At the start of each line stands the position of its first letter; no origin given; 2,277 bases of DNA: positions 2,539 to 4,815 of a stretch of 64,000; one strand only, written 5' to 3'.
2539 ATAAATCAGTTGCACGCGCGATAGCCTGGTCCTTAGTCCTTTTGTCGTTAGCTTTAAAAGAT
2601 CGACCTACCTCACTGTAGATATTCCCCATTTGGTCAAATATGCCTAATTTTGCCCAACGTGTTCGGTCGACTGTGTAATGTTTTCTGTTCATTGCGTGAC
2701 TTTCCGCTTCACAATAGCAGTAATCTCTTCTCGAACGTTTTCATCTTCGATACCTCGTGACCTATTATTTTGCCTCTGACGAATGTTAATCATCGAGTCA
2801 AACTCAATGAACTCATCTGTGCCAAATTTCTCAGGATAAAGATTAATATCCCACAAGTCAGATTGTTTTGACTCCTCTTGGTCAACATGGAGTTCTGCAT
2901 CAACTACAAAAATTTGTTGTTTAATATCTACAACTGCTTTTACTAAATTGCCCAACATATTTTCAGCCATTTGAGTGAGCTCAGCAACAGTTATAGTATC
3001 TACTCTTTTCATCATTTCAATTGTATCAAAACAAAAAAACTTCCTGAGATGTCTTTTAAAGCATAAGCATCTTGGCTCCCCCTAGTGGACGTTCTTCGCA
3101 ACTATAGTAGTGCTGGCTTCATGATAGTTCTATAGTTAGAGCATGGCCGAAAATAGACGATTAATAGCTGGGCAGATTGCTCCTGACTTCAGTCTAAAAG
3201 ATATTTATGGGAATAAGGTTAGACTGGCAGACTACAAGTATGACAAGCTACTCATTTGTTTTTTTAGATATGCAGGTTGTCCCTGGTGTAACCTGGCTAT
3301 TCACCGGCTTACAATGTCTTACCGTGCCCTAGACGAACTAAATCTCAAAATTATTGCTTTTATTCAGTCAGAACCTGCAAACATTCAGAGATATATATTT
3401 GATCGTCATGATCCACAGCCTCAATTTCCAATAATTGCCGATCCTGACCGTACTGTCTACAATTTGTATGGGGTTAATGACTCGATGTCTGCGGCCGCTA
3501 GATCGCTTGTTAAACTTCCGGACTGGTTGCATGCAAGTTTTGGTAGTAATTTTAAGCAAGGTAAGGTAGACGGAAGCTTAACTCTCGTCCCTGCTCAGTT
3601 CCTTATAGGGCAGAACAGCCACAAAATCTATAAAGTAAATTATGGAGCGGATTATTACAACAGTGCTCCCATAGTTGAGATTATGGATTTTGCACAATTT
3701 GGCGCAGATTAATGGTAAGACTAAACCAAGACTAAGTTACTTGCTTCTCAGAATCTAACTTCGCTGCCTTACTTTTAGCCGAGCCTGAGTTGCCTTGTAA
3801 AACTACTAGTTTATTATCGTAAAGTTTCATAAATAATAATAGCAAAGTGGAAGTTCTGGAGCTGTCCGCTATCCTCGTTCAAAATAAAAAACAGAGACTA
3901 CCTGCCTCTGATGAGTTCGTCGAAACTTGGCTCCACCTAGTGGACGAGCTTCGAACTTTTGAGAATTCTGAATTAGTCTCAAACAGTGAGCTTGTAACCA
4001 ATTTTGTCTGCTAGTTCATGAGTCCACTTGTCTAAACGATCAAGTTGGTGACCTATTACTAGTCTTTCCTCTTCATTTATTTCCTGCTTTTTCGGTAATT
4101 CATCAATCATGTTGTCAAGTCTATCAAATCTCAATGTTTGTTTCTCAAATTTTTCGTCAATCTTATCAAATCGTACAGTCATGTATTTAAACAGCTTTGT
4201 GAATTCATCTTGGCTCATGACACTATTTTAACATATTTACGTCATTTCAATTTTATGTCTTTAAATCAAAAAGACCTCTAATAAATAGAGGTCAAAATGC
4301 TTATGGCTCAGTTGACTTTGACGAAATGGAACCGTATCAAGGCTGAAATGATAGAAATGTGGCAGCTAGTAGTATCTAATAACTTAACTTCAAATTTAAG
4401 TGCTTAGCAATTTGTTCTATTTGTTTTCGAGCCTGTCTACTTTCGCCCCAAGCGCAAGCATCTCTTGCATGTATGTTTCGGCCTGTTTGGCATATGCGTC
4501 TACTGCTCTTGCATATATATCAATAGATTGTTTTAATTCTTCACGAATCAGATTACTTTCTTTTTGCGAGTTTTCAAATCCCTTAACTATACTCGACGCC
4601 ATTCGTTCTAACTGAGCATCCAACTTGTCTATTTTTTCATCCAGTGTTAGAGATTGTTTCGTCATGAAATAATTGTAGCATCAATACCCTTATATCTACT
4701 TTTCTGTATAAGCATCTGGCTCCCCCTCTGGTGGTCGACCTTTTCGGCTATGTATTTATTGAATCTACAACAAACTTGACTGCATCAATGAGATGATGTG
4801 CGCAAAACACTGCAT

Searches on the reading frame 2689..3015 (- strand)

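Call 10: search_protein_families(library=pfam, proteins=[window:2689-3015:-], max_evalue=0.01)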
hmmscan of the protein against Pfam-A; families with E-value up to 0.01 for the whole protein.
window:2689-3015:- (108 aa): 2 families
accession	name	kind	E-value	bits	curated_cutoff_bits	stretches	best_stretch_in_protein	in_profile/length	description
PF18924.5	DUF5674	-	2.6e-26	92.2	27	1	7-104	6-108/109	Protein of unknown function (DUF5674)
PF14941.11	OAF_N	-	4e-05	23.7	27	1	22-102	37-115/150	Out at first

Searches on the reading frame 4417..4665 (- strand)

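Call 10: search_protein_families(library=pfam, proteins=[window:4417-4665:-], max_evalue=0.01)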
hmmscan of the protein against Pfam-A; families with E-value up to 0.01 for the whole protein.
window:4417-4665:- (82 aa): 2 families
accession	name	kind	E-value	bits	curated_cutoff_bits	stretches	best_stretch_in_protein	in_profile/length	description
PF10157.14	BORCS6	-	0.0018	18.9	35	1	12-81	9-78/101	BLOC-1-related complex sub-unit 6 C-terminal helix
PF10498.14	IFT57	-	0.0092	15.4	40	1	1-68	227-294/360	Intra-flagellar transport protein 57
